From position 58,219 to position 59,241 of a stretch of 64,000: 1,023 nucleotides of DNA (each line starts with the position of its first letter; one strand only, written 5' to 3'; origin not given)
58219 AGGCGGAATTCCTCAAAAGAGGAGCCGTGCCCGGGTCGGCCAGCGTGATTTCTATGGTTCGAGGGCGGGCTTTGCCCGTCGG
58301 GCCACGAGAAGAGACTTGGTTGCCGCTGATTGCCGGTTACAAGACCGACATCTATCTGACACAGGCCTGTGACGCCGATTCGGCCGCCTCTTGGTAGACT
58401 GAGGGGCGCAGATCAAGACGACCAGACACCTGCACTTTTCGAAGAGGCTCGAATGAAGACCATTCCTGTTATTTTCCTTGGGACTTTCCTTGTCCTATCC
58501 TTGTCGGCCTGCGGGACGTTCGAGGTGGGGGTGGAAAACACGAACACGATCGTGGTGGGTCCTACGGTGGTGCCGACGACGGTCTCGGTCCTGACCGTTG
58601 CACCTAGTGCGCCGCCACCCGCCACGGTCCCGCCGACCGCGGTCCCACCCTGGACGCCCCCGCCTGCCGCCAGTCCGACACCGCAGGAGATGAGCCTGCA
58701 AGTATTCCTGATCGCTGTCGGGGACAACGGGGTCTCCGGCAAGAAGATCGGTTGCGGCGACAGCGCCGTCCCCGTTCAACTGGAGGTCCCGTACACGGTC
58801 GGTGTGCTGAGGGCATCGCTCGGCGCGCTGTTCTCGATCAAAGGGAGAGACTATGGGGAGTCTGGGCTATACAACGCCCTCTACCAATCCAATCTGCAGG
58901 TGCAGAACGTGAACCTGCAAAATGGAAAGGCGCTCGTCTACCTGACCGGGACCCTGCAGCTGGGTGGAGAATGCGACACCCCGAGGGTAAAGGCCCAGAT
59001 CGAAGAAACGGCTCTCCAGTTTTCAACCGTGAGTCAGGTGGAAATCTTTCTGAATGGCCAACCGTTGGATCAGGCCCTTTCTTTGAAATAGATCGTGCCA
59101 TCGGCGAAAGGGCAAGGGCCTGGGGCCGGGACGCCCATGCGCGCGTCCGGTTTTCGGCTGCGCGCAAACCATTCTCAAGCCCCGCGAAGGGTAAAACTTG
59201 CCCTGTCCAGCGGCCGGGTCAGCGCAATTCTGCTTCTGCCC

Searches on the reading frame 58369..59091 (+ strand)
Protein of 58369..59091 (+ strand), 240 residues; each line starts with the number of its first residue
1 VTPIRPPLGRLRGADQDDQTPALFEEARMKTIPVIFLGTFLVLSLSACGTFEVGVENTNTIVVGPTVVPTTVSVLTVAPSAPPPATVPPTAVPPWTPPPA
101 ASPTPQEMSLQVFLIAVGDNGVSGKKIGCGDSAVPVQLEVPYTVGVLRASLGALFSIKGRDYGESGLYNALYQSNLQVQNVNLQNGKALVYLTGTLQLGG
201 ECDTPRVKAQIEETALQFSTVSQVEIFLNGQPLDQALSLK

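Call 74: search_protein_families(library=pfam, proteins=[window:58369-59091:+], max_evalue=0.00001)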
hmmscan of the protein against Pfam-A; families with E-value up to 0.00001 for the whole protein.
window:58369-59091:+ (240 aa): 1 family
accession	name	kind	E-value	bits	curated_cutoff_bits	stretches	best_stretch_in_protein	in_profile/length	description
PF10646.14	Germane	-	5.9e-08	33.7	23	1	134-234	10-117/117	Sporulation and spore germination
